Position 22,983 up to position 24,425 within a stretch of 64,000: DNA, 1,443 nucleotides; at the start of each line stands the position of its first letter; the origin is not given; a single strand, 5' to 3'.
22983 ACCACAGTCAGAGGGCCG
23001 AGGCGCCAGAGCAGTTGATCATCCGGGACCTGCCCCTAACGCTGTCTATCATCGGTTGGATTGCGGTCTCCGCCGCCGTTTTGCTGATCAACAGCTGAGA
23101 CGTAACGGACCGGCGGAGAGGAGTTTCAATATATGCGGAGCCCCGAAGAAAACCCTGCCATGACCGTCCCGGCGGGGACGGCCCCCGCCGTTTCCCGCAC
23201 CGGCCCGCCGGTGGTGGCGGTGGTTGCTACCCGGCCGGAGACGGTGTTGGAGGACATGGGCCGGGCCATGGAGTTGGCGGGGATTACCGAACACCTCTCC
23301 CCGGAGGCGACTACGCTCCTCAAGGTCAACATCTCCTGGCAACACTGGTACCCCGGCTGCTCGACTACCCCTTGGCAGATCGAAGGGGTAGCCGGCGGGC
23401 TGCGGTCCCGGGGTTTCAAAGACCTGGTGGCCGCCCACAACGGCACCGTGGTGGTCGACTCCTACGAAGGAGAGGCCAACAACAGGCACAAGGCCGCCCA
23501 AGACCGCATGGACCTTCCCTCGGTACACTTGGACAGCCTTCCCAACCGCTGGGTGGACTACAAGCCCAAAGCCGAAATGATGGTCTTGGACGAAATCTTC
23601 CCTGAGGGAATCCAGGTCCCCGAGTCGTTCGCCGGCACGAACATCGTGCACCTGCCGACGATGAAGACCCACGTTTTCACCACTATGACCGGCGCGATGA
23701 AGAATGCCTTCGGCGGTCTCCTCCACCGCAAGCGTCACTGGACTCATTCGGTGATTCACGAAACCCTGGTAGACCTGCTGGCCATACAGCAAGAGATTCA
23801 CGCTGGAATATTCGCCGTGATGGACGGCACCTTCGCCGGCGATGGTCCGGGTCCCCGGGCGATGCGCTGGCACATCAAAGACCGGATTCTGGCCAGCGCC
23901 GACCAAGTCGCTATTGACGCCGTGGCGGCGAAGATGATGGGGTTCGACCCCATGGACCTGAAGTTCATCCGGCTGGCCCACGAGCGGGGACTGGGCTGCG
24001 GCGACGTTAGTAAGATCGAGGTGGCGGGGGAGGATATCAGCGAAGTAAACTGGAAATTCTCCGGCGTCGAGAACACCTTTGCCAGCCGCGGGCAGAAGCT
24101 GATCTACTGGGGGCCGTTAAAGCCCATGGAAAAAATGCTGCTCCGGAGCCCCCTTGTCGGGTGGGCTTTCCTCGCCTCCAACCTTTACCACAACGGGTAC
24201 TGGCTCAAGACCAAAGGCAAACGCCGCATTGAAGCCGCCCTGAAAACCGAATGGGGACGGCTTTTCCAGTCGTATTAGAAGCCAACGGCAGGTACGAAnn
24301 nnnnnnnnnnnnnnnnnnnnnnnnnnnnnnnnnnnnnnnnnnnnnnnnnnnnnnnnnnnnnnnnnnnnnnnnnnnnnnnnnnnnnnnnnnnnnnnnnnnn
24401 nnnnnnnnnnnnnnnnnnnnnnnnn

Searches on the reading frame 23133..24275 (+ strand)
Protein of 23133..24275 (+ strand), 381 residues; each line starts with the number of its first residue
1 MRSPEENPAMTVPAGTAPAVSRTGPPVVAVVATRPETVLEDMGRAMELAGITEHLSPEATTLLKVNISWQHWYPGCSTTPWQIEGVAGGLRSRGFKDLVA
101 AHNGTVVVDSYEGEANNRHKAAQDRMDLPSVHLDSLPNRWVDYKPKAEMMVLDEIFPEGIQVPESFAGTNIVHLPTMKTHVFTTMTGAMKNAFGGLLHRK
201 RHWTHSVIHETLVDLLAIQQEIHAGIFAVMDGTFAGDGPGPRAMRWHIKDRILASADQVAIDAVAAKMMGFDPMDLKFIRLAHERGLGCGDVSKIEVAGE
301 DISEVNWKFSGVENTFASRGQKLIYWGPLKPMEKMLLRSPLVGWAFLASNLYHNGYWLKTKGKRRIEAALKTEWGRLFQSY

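Call 18: find_related_loci(query=window:23133-24275:+, collection=genome_contigs, flank=8000)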
Query window:23133-24275:+ (381 aa) in genome_contigs; peptide patterns used: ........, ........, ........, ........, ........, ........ (x = any residue, [..] = any of these).
599 stretches matched a pattern (row limit reached: there are more); 582 encode a relative of the query (tblastn E <= 1e-3); the best 80 are kept; 80 distinct loci.
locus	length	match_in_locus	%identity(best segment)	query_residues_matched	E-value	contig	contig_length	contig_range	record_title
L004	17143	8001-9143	97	1-381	0e+0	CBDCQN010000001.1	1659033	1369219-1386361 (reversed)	MAG: Dehalococcoidia bacterium isolate 997938ad-5f2c-4502-9bad-db81906396c3 genome assembly, contig: contig_1, whole gen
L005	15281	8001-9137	86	1-381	0e+0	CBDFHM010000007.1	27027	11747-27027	MAG: Dehalococcoidia bacterium isolate 50d174fe-4397-490d-ac01-47ab85389e19 genome assembly, contig: contig_7, whole gen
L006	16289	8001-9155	81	2-381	0e+0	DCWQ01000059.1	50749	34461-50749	MAG TPA_asm: Dehalococcoidia bacterium UBA2158 UBA2158_contig_3635, whole genome shotgun sequence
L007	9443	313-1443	82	7-381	0e+0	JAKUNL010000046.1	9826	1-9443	MAG: Dehalococcoidia bacterium isolate ALOHA_A2.0_6 A2.0-Dehalococcoidia-10_46, whole genome shotgun sequence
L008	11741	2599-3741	80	1-381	0e+0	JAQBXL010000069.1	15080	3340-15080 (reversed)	MAG: Chloroflexota bacterium isolate casp150-mb.275 NODE_10202_length_15080_cov_0.161204, whole genome shotgun sequence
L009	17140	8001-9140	81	1-381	0e+0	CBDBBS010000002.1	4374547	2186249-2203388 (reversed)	MAG: Dehalococcoidia bacterium isolate ddb4ac3d-8f21-48f8-a382-dd94587b0ab6 genome assembly, contig: contig_2, whole gen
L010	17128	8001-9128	81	13-381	0e+0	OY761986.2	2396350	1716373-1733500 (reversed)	MAG: Dehalococcoidia bacterium isolate 10f4566d-ab44-49ae-b774-fc9f760c6436 genome assembly, chromosome: 1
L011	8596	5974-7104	81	7-381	0e+0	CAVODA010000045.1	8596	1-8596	MAG: Dehalococcoidia bacterium isolate CBN3_323.38 genome assembly, contig: Ga0302135_10004084, whole genome shotgun seq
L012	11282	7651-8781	81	7-381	0e+0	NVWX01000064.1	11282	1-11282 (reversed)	MAG: Dehalococcoidia bacterium isolate NORP26 Contig_sourceCTD_2391, whole genome shotgun sequence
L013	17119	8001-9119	81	8-381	0e+0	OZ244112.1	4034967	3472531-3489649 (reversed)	MAG: Dehalococcoidia bacterium isolate 98c33025-9a88-4adf-8ca6-a97f3c9d2c4b genome assembly, chromosome: 1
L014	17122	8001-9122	82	8-381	0e+0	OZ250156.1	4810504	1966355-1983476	MAG: Dehalococcoidia bacterium isolate e5f5fd38-eeba-48ed-b54a-83455fc2a46d genome assembly, chromosome: 1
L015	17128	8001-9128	80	3-381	0e+0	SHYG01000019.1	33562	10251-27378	MAG: Dehalococcoidia bacterium isolate Baikal-deep-G113 BACOMB-C5672, whole genome shotgun sequence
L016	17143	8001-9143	80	1-381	0e+0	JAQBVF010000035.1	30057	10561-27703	MAG: Chloroflexota bacterium isolate casp150-mb.172 NODE_4069_length_30057_cov_0.557748, whole genome shotgun sequence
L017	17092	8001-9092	82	18-381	0e+0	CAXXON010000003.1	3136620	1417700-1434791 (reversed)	MAG: Dehalococcoidia bacterium isolate 68d30e11-8926-419a-9d87-ffe9a26ece92 genome assembly, contig: contig_3, whole gen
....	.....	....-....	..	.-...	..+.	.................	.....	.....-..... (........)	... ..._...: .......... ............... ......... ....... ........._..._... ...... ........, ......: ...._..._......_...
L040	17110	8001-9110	79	13-381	0e+0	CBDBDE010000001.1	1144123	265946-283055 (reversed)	MAG: Dehalococcoidia bacterium isolate 507f7452-7ab4-464d-beb7-7b563f49c2fc genome assembly, contig: contig_1, whole gen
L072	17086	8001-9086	76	22-381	0e+0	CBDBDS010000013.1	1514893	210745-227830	MAG: Dehalococcoidia bacterium isolate f8bda5a5-7022-4204-9cdc-196a94cbeb23 genome assembly, contig: contig_13, whole ge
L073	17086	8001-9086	75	22-381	0e+0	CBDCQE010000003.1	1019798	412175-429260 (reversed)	MAG: Dehalococcoidia bacterium isolate 93e12e9e-77eb-4f93-925f-bdd4af2af2f3 genome assembly, contig: contig_3, whole gen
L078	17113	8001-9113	74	14-381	0e+0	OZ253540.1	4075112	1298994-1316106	MAG: Dehalococcoidia bacterium isolate 12151d70-3c61-4942-ab7c-45b58ecc7731 genome assembly, chromosome: 1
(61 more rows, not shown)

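Call 45: search_protein_families(library=padloc, proteins=[L072:9138-10544:+, L072:10550-11362:+, L078:9159-10463:+, L078:10468-11262:+, L078:11423-12793:+, L078:12799-13530:+, L073:9157-10530:+, L073:10536-11348:+, L010:9300-10580:-, L040:9151-10464:+], max_evalue=0.00001)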
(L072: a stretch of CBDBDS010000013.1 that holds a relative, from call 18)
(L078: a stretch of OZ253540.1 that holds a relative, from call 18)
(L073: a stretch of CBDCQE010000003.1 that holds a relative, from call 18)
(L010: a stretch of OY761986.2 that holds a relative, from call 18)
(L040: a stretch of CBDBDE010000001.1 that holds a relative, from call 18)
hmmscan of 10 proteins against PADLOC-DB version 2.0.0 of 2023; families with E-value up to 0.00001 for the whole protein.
L072:9138-10544:+ (469 aa): 92 families (the best 25 are shown)
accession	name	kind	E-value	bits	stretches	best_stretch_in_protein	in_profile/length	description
PDLC00278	PtuA1|PtuA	-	1.3e-32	111.6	1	263-432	248-415/436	AAA ATPase domain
PDLC00271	PtuA1|PtuA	-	1.1e-30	105.5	1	264-429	242-395/421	AAA ATPase domain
PDLC00304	PtuA1|PtuA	-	5.8e-29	99.5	1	265-423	253-413/444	AAA ATPase domain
PDLC00290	PtuA1|PtuA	-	9.5e-28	95.7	2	298-388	267-357/414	AAA ATPase domain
PDLC02913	ATPase_I-A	-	1.2e-27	95.2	1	264-420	327-475/508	-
PDLC00311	PtuA1|PtuA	-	4.8e-27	93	1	301-427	308-433/455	AAA ATPase domain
PDLC00281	PtuA1|PtuA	-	5.7e-27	92.9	1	268-419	256-412/448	AAA ATPase domain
PDLC00299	PtuA1|PtuA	-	2.9e-26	90.6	1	302-420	379-498/535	AAA ATPase domain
PDLC00298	PtuA1|PtuA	-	5e-25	86.4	1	259-429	238-398/423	AAA ATPase domain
PDLC00305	PtuA1|PtuA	-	8.2e-25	85.9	1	263-389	206-336/392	AAA ATPase domain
PDLC00288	PtuA1|PtuA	-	8.9e-25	85.4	1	300-459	549-706/733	AAA ATPase domain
PDLC00295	PtuA1|PtuA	-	1.1e-24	85.3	1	265-430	255-421/451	AAA ATPase domain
PDLC00310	PtuA1|PtuA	-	1.6e-24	84.8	1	298-425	288-415/443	AAA ATPase domain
PDLC00267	PtuA1|PtuA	-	6.4e-24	82.9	1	267-432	252-416/438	AAA ATPase domain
PDLC00269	PtuA1|PtuA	-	9.2e-24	82.5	1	299-434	295-432/446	AAA ATPase domain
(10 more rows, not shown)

L072:10550-11362:+ (271 aa): 44 families (the best 25 are shown)
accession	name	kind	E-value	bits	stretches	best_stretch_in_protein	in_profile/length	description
PDLC00337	PtuB1|PtuB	-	9.6e-17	59.6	1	60-140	45-119/216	Unknown function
PDLC00351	PtuB1|PtuB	-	1.1e-15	56.2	1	58-135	43-123/195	Unknown function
PDLC00324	PtuB1|PtuB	-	7.5e-15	53.2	1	58-260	29-200/209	Unknown function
PDLC00340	PtuB1|PtuB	-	5e-14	50.5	1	62-122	55-114/268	Unknown function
PDLC00315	PtuB1|PtuB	-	1.1e-12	46.2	1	61-122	20-80/227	Unknown function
PDLC00332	PtuB1|PtuB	-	1.9e-12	45.5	1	58-200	34-153/212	Unknown function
PDLC00292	PtuA1|PtuA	-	2.9e-12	43.8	1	59-125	46-125/726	AAA ATPase domain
PDLC02924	HNH_I-A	-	4.5e-12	44.4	1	59-128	33-94/198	-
PDLC00336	PtuB1|PtuB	-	5.6e-12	43.8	1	60-131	52-121/250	Unknown function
PDLC00358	PtuB1|PtuB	-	1.1e-11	42.8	1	40-115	8-89/215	Unknown function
PDLC00326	PtuB1|PtuB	-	4.5e-11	41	1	59-155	34-125/197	Unknown function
PDLC00331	PtuB1|PtuB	-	5.1e-11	40.6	1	60-122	23-84/222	Unknown function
PDLC00342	PtuB1|PtuB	-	5.5e-11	40.3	1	60-121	36-99/247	Unknown function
PDLC00288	PtuA1|PtuA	-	9.6e-11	39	1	59-124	52-130/733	AAA ATPase domain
PDLC00339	PtuB1|PtuB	-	4e-10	37.9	1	60-123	53-131/261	Unknown function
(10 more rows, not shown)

L078:9159-10463:+ (435 aa): 86 families (the best 25 are shown)
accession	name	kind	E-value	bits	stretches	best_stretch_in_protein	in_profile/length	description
PDLC00278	PtuA1|PtuA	-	4.2e-34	116.6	1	229-402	248-419/436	AAA ATPase domain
PDLC00271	PtuA1|PtuA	-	2.3e-32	111.1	1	230-378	242-384/421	AAA ATPase domain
PDLC00305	PtuA1|PtuA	-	1.9e-30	104.5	1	230-371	207-352/392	AAA ATPase domain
PDLC00304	PtuA1|PtuA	-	1.4e-29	101.6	1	236-398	258-415/444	AAA ATPase domain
PDLC00310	PtuA1|PtuA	-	9.3e-28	95.5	1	230-388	252-412/443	AAA ATPase domain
PDLC00267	PtuA1|PtuA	-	9.4e-28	95.5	1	199-398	218-416/438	AAA ATPase domain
PDLC00311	PtuA1|PtuA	-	1e-27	95.3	1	200-390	234-430/455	AAA ATPase domain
PDLC02913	ATPase_I-A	-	2.4e-26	90.9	1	229-393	326-482/508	-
PDLC00301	PtuA1|PtuA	-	4.5e-25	86.5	1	243-376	258-392/429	AAA ATPase domain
PDLC00298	PtuA1|PtuA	-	8.6e-25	85.7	1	232-385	245-395/423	AAA ATPase domain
PDLC00299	PtuA1|PtuA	-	8.8e-25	85.6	1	234-387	345-499/535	AAA ATPase domain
PDLC00295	PtuA1|PtuA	-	1.8e-24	84.7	1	228-422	252-447/451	AAA ATPase domain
PDLC00269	PtuA1|PtuA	-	2.1e-24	84.6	1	264-401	294-433/446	AAA ATPase domain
PDLC00277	PtuA1|PtuA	-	4.4e-24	83.5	1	163-362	184-373/423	AAA ATPase domain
PDLC00275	PtuA1|PtuA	-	7e-24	82.8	1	182-397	124-326/348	AAA ATPase domain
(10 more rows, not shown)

L078:10468-11262:+ (265 aa): 15 families
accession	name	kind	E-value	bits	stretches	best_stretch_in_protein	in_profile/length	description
PDLC00324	PtuB1|PtuB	-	7.7e-13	46.7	1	102-259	68-207/209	Unknown function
PDLC00337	PtuB1|PtuB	-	1.2e-10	39.6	1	90-259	74-212/216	Unknown function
PDLC00292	PtuA1|PtuA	-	4.3e-10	36.6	1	107-258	102-244/726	AAA ATPase domain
PDLC00315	PtuB1|PtuB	-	3.8e-08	31.4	0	88-248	44-184/227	Unknown function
PDLC02924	HNH_I-A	-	5.2e-08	31.1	1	23-209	32-164/198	-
PDLC00321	PtuB1|PtuB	-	7.5e-08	30.4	1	65-260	29-213/223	Unknown function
PDLC00331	PtuB1|PtuB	-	1e-06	26.5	0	99-127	55-84/222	Unknown function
PDLC00351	PtuB1|PtuB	-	1.3e-06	26.6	0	86-194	71-167/195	Unknown function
PDLC00339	PtuB1|PtuB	-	1.6e-06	26.2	0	107-257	109-255/261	Unknown function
PDLC00288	PtuA1|PtuA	-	2.3e-06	24.5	0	106-135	107-136/733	AAA ATPase domain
PDLC00348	PtuB1|PtuB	-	3.1e-06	24.8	0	101-199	78-162/198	Unknown function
PDLC00328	PtuB1|PtuB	-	5.4e-06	24.1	0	29-45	52-68/295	Unknown function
PDLC00358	PtuB1|PtuB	-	7.4e-06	23.8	0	105-193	74-157/215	Unknown function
PDLC00332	PtuB1|PtuB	-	7.8e-06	23.9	0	103-190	74-155/212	Unknown function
PDLC00334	PtuB1|PtuB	-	8.8e-06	23.7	0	107-231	78-188/222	Unknown function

L078:11423-12793:+ (457 aa): 101 families (the best 25 are shown)
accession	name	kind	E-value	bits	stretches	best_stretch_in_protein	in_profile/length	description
PDLC00271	PtuA1|PtuA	-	2.2e-35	121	2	205-344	234-362/421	AAA ATPase domain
PDLC00304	PtuA1|PtuA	-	5.3e-34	116.1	1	217-345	256-377/444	AAA ATPase domain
PDLC00278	PtuA1|PtuA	-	1.5e-33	114.8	1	215-386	251-415/436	AAA ATPase domain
PDLC00305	PtuA1|PtuA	-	2.5e-32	110.7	1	213-344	207-336/392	AAA ATPase domain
PDLC00267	PtuA1|PtuA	-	1.4e-30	104.9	1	205-344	241-369/438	AAA ATPase domain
PDLC00290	PtuA1|PtuA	-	1.8e-30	104.6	1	245-343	259-357/414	AAA ATPase domain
PDLC00299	PtuA1|PtuA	-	6.6e-30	102.6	1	253-349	375-472/535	AAA ATPase domain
PDLC02913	ATPase_I-A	-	1.4e-29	101.6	1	252-352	360-458/508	-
PDLC00311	PtuA1|PtuA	-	2.2e-29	100.7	1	204-359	255-410/455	AAA ATPase domain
PDLC00281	PtuA1|PtuA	-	2.8e-28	97.2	1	215-355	254-394/448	AAA ATPase domain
PDLC00310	PtuA1|PtuA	-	3.8e-27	93.5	1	212-388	251-423/443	AAA ATPase domain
PDLC00298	PtuA1|PtuA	-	1.9e-25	87.8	1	216-345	246-367/423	AAA ATPase domain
PDLC00301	PtuA1|PtuA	-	2.2e-24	84.2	1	255-340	281-366/429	AAA ATPase domain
PDLC00284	PtuA1|PtuA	-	2.9e-23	80.5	1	251-343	387-478/545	AAA ATPase domain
PDLC00277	PtuA1|PtuA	-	3.9e-23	80.4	1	254-344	283-367/423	AAA ATPase domain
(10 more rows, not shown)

L078:12799-13530:+ (244 aa): 31 families (the best 25 are shown)
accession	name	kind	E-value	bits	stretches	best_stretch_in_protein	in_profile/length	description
PDLC00324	PtuB1|PtuB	-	2.2e-22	77.8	1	83-218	43-175/209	Unknown function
PDLC02924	HNH_I-A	-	7.2e-22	76.4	1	82-223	43-168/198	-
PDLC00332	PtuB1|PtuB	-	9.1e-18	62.9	1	84-211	49-170/212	Unknown function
PDLC00326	PtuB1|PtuB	-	1.7e-17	62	1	83-233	47-192/197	Unknown function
PDLC00349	PtuB1|PtuB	-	2.7e-15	55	1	82-227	49-219/260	Unknown function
PDLC00336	PtuB1|PtuB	-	2.7e-15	54.7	1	85-205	66-173/250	Unknown function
PDLC00340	PtuB1|PtuB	-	2.4e-14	51.5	1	84-135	68-112/268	Unknown function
PDLC00351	PtuB1|PtuB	-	2.8e-14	51.6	1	85-220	59-183/195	Unknown function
PDLC00337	PtuB1|PtuB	-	4.5e-14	50.8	1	83-225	57-183/216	Unknown function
PDLC00358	PtuB1|PtuB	-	4.8e-14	50.5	1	85-207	48-164/215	Unknown function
PDLC00334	PtuB1|PtuB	-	1.9e-13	48.8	1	83-207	45-167/222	Unknown function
PDLC00315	PtuB1|PtuB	-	2.5e-13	48.4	1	54-204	13-137/227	Unknown function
PDLC00348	PtuB1|PtuB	-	1.5e-11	42.2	1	82-207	52-165/198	Unknown function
PDLC00346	PtuB1|PtuB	-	3.7e-11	41.4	1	84-209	50-169/214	Unknown function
PDLC00292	PtuA1|PtuA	-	1.2e-10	38.5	1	82-223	58-212/726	AAA ATPase domain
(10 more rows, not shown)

L073:9157-10530:+ (458 aa): 109 families (the best 25 are shown)
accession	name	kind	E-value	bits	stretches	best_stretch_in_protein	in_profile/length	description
PDLC00278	PtuA1|PtuA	-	1.3e-40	138.1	2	248-419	245-414/436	AAA ATPase domain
PDLC00271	PtuA1|PtuA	-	3.3e-37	127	2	232-416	219-394/421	AAA ATPase domain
PDLC00304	PtuA1|PtuA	-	1.9e-35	120.9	1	249-404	249-406/444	AAA ATPase domain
PDLC02913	ATPase_I-A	-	9.8e-35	118.6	2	254-407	329-474/508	-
PDLC00311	PtuA1|PtuA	-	6e-33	112.5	1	288-416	307-430/455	AAA ATPase domain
PDLC00299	PtuA1|PtuA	-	6.7e-33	112.4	2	290-400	379-490/535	AAA ATPase domain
PDLC00310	PtuA1|PtuA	-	1.9e-32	110.9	1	248-411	248-413/443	AAA ATPase domain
PDLC00305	PtuA1|PtuA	-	1.2e-31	108.4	1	249-388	204-347/392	AAA ATPase domain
PDLC00267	PtuA1|PtuA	-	7.6e-31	105.7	1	254-419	251-415/438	AAA ATPase domain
PDLC00281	PtuA1|PtuA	-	1.1e-30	105.1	1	287-407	288-412/448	AAA ATPase domain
PDLC00301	PtuA1|PtuA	-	1.8e-30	104.3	1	257-400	250-394/429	AAA ATPase domain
PDLC00290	PtuA1|PtuA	-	1.7e-28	98.2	1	284-376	265-357/414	AAA ATPase domain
PDLC00295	PtuA1|PtuA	-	4.2e-28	96.6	1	252-418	254-421/451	AAA ATPase domain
PDLC00284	PtuA1|PtuA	-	6.6e-28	95.8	1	288-406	391-509/545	AAA ATPase domain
PDLC00298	PtuA1|PtuA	-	1.2e-27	95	1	253-381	244-369/423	AAA ATPase domain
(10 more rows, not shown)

L073:10536-11348:+ (271 aa): 49 families (the best 25 are shown)
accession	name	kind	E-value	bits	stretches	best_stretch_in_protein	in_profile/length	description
PDLC00351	PtuB1|PtuB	-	1.1e-17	62.8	1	55-122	40-109/195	Unknown function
PDLC00337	PtuB1|PtuB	-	4.8e-17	60.6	1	60-265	45-210/216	Unknown function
PDLC00324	PtuB1|PtuB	-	1.7e-16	58.6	1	57-262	28-202/209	Unknown function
PDLC02924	HNH_I-A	-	6.3e-15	53.7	1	56-260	29-193/198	-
PDLC00332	PtuB1|PtuB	-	2.1e-14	51.9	1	57-227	33-171/212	Unknown function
PDLC00340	PtuB1|PtuB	-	1.6e-13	48.9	1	71-200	66-191/268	Unknown function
PDLC00315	PtuB1|PtuB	-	3.8e-13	47.7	1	62-121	21-79/227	Unknown function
PDLC00358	PtuB1|PtuB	-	3.8e-13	47.6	1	56-154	30-122/215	Unknown function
PDLC00292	PtuA1|PtuA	-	9.1e-12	42.1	1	58-124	45-124/726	AAA ATPase domain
PDLC00326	PtuB1|PtuB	-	1.7e-11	42.4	1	60-203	35-155/197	Unknown function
PDLC00314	PtuB1|PtuB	-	3.7e-11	41.4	1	54-120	28-95/156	Unknown function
PDLC00342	PtuB1|PtuB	-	4.2e-11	40.7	1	61-120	37-98/247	Unknown function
PDLC00336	PtuB1|PtuB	-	8e-11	40.1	1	60-120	52-113/250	Unknown function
PDLC00349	PtuB1|PtuB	-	2.4e-10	38.8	1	56-112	34-100/260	Unknown function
PDLC00331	PtuB1|PtuB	-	3.6e-10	37.8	1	60-122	23-84/222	Unknown function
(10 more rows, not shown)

L010:9300-10580:- (426 aa): 0 families

L040:9151-10464:+ (438 aa): 113 families (the best 25 are shown)
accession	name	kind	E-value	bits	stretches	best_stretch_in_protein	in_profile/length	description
PDLC00271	PtuA1|PtuA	-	4.9e-36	123.2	1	230-400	240-398/421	AAA ATPase domain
PDLC00278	PtuA1|PtuA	-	6.1e-36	122.6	1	234-404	251-419/436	AAA ATPase domain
PDLC00304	PtuA1|PtuA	-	6.4e-33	112.6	1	237-375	257-395/444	AAA ATPase domain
PDLC00305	PtuA1|PtuA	-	3.2e-31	107.1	1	232-370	207-349/392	AAA ATPase domain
PDLC02913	ATPase_I-A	-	3.9e-31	106.7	1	269-396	364-483/508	-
PDLC00310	PtuA1|PtuA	-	8.7e-29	98.9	1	235-383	255-405/443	AAA ATPase domain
PDLC00299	PtuA1|PtuA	-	9e-29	98.8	1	270-375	379-482/535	AAA ATPase domain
PDLC02980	AriA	-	9.1e-29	99.4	2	202-313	220-304/304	-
PDLC00311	PtuA1|PtuA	-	1.7e-28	97.8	1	270-404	309-441/455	AAA ATPase domain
PDLC00281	PtuA1|PtuA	-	7.5e-27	92.5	1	232-376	252-402/448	AAA ATPase domain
PDLC00301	PtuA1|PtuA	-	8.8e-27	92.1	1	237-377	250-391/429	AAA ATPase domain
PDLC00267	PtuA1|PtuA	-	2.5e-26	90.8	1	235-397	252-413/438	AAA ATPase domain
PDLC00284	PtuA1|PtuA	-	3.1e-26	90.3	1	270-374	393-499/545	AAA ATPase domain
PDLC00295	PtuA1|PtuA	-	4.3e-26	90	1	236-392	258-415/451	AAA ATPase domain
PDLC00275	PtuA1|PtuA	-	7.6e-26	89.3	1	266-402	205-329/348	AAA ATPase domain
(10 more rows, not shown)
